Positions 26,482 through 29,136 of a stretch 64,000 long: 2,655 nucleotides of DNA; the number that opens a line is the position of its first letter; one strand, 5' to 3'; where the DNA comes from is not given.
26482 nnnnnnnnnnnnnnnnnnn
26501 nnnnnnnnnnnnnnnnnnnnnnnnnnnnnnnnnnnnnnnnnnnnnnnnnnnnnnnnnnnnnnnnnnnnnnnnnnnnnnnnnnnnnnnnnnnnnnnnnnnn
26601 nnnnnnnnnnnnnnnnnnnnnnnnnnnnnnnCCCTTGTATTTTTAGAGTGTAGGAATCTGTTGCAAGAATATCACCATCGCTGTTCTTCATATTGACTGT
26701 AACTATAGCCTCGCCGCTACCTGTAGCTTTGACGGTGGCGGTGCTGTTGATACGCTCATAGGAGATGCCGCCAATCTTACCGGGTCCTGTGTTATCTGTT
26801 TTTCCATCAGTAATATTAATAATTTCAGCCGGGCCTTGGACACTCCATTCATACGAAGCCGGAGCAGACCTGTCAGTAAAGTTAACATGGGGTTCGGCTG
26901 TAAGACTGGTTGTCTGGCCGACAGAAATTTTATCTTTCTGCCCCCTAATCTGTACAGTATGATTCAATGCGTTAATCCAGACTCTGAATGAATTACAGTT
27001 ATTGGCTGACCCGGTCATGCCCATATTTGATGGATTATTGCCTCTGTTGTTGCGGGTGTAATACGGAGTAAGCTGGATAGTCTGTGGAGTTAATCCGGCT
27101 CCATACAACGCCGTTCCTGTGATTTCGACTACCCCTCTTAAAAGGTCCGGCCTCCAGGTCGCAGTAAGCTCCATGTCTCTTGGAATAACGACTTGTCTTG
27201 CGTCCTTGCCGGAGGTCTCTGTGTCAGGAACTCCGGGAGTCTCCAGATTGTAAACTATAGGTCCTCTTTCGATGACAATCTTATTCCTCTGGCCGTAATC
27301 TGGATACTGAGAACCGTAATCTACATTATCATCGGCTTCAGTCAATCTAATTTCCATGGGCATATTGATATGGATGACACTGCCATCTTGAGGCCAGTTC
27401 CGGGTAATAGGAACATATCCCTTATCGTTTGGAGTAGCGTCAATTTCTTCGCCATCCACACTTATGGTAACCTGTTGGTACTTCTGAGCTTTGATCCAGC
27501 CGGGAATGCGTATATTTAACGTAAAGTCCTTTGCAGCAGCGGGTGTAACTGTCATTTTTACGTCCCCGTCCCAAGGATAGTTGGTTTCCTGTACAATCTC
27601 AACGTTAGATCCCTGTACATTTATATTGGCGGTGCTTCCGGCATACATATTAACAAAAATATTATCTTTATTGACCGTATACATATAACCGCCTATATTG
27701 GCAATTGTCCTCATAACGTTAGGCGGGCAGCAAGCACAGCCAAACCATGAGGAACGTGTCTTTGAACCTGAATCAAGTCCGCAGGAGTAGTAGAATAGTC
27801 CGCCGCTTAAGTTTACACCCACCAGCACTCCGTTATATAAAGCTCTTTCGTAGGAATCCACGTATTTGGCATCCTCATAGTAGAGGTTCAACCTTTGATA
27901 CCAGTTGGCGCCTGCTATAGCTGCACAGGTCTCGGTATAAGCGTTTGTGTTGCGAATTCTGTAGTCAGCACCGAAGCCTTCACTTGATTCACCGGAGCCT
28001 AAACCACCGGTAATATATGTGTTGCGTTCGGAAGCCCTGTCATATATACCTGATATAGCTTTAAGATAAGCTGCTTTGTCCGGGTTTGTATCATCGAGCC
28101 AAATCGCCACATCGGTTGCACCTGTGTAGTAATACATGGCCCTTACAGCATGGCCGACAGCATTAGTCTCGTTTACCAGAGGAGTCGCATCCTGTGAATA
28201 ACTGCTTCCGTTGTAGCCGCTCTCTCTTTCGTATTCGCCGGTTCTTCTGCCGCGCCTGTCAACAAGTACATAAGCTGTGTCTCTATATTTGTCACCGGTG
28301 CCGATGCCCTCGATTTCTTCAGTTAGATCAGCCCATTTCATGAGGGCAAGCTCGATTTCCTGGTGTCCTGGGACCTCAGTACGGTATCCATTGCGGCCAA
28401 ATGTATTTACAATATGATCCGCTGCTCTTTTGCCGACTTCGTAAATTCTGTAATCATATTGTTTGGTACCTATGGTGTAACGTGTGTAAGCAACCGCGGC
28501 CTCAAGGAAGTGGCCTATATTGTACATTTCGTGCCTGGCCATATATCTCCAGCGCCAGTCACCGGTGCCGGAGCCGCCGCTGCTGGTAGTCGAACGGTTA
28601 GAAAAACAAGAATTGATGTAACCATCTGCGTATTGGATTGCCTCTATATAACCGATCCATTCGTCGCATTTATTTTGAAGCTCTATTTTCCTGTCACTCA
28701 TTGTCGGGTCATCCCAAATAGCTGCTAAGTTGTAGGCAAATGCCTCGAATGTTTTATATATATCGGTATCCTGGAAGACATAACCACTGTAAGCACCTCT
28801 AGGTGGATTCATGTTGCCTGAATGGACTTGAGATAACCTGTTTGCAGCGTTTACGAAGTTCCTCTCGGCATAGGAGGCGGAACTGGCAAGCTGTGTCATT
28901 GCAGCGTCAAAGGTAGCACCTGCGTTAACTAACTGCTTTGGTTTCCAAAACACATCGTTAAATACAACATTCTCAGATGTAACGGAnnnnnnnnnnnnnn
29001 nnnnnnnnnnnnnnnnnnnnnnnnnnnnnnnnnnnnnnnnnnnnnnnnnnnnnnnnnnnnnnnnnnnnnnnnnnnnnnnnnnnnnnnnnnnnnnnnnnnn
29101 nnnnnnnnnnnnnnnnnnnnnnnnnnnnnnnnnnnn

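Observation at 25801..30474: A GH127 enzyme carrying both a cohesin and a dockerin, plus discoidin and three Big_2 modules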

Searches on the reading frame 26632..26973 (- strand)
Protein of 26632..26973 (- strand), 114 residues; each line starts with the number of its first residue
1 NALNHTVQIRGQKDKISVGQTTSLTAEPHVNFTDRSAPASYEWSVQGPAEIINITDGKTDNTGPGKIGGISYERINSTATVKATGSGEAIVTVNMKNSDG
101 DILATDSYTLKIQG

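Call 6: search_protein_families(library=pfam, proteins=[window:26632-26973:-], max_evalue=10)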
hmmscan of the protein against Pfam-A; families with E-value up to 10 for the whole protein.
seq(114 aa): 0 families

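Call 75: search_solved_structures(query=A3, max_evalue=10)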
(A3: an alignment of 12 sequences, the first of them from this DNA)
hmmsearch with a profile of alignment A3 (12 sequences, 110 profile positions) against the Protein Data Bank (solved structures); distinct sequences matched with E-value up to 10: 2.
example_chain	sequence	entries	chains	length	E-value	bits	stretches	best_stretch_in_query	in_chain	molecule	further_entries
8s83_A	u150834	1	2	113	0.059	16.8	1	73-107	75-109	S-layer protein sap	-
9jyy_a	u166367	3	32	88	0.16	15.4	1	54-94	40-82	Protein 6.7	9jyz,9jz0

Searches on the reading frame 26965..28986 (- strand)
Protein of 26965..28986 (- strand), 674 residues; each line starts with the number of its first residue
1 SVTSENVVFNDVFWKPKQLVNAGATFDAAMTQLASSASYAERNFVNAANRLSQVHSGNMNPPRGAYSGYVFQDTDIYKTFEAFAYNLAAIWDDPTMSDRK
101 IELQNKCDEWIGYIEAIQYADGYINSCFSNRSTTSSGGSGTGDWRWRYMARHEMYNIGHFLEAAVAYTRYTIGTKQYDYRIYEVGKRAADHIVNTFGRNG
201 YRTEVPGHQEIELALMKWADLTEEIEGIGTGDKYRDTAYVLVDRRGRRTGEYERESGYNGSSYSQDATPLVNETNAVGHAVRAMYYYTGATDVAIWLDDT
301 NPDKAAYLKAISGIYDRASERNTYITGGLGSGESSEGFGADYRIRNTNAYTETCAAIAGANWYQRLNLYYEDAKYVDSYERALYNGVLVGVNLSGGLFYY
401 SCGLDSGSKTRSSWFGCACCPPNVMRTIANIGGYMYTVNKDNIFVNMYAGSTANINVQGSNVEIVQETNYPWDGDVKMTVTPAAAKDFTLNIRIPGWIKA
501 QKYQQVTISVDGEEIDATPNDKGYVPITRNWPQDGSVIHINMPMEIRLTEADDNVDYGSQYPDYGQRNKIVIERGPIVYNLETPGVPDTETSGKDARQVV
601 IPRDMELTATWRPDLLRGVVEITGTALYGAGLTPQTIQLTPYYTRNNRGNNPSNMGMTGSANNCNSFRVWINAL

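Call 39: search_solved_structures(query=window:26965-28986:-, max_evalue=0.001, show_alignments=3)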
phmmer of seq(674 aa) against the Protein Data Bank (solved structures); distinct sequences matched with E-value up to 0.001: 7.
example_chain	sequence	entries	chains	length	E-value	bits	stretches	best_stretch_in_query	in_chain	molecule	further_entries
4qjy_A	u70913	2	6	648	1.6e-95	324.2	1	63-626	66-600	GH127 beta-L-arabinofuranosidase | GH127 beta-L-arabinofuranoside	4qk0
6ex6_B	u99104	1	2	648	1.5e-94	321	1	65-652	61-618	Six-hairpin glycosidase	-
3wre_A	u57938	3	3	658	3.9e-58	200.6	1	28-587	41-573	Non-reducing end beta-L-arabinofuranosidase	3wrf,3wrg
3wkw_A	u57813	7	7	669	4.1e-58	200.5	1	28-587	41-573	Non-reducing end beta-L-arabinofuranosidase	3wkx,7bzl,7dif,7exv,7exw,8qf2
7exu_A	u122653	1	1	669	1e-57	199.3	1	28-587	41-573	Non-reducing end beta-L-arabinofuranosidase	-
5mqo_A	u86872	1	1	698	3.4e-48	167.8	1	63-611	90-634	Non-reducing end beta-L-arabinofuranosidase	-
5opj_A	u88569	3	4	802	8.2e-22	80.6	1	371-558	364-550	Rhamnogalacturonan lyase | Acetyl-CoA carboxylase, biotin carboxylase | Glycosyl hydrolase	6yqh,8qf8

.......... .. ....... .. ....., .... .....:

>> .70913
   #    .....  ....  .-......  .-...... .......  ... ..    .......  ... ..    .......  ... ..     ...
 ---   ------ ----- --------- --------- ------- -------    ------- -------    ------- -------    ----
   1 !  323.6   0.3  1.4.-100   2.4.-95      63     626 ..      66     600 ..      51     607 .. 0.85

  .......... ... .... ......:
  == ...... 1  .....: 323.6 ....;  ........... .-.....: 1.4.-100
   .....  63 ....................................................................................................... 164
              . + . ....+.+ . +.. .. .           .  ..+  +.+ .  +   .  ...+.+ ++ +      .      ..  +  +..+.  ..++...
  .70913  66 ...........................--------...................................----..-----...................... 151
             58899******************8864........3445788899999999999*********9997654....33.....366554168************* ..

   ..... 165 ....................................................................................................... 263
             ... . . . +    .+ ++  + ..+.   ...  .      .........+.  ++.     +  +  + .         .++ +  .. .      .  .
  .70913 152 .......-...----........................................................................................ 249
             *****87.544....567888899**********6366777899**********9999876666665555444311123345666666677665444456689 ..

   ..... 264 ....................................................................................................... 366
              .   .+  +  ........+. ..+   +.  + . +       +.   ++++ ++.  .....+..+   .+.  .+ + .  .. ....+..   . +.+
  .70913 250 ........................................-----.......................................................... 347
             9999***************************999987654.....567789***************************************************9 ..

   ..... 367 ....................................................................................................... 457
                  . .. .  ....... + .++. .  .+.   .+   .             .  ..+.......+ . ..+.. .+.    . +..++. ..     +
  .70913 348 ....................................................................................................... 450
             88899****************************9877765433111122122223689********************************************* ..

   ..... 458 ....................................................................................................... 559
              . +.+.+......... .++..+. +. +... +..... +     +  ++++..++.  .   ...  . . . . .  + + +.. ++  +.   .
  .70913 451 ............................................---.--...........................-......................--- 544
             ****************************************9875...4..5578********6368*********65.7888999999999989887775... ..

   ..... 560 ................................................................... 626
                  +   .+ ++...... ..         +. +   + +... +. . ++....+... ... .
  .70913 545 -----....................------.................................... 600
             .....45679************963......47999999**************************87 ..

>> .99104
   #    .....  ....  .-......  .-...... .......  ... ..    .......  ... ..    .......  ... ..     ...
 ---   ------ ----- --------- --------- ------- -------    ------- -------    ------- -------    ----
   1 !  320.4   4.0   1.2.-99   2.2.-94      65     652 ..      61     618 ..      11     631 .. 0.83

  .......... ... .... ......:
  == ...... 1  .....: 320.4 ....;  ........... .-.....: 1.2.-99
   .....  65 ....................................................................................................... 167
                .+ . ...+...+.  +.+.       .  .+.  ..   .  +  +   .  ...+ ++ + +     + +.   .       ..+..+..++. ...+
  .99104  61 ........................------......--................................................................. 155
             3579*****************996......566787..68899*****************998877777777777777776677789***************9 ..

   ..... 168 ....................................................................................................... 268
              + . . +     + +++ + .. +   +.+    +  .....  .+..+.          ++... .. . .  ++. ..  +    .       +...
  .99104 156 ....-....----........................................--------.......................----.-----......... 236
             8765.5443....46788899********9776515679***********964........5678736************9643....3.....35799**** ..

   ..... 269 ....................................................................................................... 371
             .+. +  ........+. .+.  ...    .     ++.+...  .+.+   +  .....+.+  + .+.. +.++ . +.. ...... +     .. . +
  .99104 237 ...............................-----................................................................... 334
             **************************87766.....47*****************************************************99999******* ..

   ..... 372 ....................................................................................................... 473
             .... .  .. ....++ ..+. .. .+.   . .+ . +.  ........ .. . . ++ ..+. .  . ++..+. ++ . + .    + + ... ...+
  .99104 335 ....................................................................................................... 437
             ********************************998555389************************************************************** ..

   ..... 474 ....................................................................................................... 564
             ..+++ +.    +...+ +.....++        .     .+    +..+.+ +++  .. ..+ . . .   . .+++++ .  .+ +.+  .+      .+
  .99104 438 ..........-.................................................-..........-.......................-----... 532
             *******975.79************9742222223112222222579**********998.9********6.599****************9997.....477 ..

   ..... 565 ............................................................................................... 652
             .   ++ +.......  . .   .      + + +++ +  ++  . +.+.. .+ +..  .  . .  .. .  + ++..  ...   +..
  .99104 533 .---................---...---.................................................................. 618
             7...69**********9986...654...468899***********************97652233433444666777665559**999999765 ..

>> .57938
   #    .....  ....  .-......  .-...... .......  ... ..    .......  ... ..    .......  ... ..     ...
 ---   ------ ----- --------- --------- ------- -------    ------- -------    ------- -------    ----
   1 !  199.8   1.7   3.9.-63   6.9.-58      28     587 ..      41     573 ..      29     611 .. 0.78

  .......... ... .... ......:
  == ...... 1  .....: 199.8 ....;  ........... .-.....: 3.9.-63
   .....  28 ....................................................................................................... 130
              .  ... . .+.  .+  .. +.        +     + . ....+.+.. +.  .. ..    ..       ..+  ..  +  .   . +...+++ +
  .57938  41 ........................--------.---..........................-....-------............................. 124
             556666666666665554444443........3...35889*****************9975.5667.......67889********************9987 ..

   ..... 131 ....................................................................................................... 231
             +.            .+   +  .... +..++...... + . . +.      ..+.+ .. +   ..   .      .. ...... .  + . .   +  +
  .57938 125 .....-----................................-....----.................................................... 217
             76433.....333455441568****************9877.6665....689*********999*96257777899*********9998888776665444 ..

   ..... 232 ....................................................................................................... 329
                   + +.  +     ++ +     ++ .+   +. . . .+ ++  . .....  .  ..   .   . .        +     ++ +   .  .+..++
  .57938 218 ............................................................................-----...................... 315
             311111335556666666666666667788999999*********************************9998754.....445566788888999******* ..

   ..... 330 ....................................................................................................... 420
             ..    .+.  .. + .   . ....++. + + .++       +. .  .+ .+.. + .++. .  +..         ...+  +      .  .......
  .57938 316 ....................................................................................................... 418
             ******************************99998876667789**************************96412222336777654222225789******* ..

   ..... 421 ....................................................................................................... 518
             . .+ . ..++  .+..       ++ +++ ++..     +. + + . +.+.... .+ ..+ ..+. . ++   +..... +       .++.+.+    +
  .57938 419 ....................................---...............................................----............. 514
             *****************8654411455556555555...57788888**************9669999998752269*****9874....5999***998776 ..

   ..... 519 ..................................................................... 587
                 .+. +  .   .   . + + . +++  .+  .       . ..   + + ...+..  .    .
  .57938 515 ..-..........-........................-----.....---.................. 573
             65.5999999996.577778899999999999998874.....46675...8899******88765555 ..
